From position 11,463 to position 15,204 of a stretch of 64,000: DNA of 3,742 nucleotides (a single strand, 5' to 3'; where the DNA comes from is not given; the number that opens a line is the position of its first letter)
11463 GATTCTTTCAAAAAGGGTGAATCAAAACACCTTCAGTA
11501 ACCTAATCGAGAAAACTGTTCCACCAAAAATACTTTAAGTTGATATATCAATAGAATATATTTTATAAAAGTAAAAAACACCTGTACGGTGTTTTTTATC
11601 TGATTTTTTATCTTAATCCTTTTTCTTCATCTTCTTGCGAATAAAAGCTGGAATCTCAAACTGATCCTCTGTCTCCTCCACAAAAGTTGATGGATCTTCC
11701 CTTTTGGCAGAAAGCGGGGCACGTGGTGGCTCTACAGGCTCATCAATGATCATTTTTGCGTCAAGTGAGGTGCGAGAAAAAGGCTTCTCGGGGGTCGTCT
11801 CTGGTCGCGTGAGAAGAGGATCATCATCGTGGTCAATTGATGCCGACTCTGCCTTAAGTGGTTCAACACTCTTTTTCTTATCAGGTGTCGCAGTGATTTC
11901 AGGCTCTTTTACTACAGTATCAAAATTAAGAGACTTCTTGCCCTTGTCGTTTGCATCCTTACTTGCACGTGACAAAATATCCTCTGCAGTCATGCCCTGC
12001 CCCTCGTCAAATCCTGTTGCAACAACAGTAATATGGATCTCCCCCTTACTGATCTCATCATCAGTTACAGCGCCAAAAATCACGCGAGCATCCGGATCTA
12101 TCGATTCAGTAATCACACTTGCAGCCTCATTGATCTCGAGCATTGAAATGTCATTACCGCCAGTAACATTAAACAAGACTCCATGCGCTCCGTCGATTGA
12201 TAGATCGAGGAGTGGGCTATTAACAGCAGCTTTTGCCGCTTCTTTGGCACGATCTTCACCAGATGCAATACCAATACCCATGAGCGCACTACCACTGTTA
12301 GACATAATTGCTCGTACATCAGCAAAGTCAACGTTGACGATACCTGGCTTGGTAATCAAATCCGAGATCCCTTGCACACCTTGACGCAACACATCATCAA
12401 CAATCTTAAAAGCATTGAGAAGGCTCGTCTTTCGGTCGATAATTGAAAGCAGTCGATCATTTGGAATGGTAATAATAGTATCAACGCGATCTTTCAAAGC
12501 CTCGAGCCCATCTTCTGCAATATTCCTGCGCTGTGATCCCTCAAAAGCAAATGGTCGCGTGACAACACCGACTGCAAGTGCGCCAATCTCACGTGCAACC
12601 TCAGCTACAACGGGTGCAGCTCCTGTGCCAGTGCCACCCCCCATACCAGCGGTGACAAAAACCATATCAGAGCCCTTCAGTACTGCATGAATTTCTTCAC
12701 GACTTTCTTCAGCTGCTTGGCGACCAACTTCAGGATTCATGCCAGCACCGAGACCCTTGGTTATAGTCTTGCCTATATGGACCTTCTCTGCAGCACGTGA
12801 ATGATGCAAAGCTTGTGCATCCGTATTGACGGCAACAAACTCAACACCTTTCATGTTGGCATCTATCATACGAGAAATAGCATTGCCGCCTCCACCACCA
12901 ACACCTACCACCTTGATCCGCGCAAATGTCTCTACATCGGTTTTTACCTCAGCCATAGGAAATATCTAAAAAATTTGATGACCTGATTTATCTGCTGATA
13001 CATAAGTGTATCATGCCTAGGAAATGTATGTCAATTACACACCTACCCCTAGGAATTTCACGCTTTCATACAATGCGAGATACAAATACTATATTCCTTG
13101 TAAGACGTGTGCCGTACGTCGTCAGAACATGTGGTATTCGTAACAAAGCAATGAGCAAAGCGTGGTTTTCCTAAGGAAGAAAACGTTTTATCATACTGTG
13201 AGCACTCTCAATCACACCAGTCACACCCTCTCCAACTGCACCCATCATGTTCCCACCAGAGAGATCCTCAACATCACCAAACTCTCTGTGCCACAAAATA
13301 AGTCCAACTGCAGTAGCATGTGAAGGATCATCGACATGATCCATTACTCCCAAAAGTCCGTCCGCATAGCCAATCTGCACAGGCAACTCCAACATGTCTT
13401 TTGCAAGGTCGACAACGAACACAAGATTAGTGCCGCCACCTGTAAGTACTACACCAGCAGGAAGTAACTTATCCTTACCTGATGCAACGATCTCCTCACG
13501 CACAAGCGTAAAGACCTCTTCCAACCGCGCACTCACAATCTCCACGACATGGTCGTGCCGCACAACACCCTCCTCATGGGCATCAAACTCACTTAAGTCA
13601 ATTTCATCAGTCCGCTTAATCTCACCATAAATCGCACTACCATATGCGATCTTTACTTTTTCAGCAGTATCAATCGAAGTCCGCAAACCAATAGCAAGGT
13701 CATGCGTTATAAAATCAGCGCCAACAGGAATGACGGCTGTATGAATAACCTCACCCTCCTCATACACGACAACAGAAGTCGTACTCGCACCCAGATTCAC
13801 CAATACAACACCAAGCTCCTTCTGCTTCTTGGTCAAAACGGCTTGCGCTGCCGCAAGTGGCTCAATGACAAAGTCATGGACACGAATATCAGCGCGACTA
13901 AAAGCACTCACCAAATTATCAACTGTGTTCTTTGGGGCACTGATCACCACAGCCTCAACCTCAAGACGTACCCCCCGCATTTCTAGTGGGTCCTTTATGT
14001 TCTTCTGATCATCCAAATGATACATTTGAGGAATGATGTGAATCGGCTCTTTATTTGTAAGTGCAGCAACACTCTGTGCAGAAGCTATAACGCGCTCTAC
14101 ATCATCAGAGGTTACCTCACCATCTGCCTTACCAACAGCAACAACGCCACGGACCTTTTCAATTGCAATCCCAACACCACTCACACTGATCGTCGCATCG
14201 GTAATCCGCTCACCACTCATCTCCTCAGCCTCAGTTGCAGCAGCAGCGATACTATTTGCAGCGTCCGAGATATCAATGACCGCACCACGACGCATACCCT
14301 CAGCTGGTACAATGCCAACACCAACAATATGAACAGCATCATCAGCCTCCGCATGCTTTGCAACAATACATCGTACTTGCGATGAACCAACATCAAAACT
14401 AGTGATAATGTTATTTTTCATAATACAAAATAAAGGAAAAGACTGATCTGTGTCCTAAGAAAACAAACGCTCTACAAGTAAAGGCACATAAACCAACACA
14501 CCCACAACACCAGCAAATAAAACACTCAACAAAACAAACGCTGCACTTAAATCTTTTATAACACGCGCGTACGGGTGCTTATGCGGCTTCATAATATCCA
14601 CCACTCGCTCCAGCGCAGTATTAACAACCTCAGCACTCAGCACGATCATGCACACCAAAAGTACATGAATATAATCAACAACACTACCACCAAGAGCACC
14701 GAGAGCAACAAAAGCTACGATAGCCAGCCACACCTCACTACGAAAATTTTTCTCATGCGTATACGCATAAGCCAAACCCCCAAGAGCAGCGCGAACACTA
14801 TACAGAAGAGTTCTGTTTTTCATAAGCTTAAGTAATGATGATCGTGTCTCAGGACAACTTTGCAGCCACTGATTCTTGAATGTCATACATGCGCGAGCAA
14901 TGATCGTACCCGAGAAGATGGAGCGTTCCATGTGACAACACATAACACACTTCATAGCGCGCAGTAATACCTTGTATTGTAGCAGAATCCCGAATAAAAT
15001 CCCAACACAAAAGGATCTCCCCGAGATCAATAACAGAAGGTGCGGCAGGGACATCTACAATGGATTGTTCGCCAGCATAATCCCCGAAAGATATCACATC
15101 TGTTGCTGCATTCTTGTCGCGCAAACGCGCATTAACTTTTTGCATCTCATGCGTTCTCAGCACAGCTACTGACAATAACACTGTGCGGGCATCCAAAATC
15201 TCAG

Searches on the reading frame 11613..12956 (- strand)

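Call 81: search_protein_families(library=pfam, proteins=[window:11613-12956:-], max_evalue=0.0001)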
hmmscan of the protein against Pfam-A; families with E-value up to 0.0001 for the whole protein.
window:11613-12956:- (447 aa): 2 families
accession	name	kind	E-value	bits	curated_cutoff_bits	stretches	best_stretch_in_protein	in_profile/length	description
PF00091.31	Tubulin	-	1.2e-49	169.6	33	1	13-174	1-190/190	Tubulin/FtsZ family, GTPase domain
PF12327.13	FtsZ_C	-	9.1e-34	116.1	27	1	222-317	1-95/95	FtsZ family, C-terminal domain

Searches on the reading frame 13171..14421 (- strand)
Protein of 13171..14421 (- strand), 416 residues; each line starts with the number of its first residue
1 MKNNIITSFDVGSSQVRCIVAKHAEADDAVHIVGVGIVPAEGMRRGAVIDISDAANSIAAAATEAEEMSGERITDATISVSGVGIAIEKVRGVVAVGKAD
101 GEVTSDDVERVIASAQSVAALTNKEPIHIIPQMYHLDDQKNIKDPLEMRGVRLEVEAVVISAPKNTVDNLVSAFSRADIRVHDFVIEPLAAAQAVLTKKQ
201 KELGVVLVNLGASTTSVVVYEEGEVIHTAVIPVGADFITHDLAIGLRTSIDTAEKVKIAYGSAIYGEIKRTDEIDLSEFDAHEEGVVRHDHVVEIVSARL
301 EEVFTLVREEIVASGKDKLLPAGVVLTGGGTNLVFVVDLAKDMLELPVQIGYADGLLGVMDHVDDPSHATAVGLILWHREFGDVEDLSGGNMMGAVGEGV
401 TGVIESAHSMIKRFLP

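Call 82: search_protein_families(library=pfam, proteins=[window:13171-14421:-], max_evalue=0.0001)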
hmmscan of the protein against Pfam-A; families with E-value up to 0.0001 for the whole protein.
window:13171-14421:- (416 aa): 4 families
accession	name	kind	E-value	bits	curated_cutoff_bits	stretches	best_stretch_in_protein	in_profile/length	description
PF14450.12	FtsA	-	3.4e-30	105.4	31.8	1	206-373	1-127/127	Cell division protein FtsA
PF02491.25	SHS2_FTSA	-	1.5e-22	80.1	25.4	1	85-160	4-78/79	SHS2 domain inserted in FTSA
PF06723.19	MreB_Mbl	-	5.1e-06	26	27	1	185-351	127-304/327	MreB/Mbl protein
PF11104.14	PilM_2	-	5.9e-05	22.6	27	1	155-259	126-236/340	Type IV pilus assembly protein PilM;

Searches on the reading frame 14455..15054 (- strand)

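Call 82: search_protein_families(library=pfam, proteins=[window:14455-15054:-], max_evalue=0.0001)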
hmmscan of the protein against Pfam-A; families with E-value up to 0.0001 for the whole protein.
window:14455-15054:- (199 aa): 1 family
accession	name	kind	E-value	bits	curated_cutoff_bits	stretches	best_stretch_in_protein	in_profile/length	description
PF01219.24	DAGK_prokar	-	8.7e-27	93.4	22.3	1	89-188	2-101/102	Prokaryotic diacylglycerol kinase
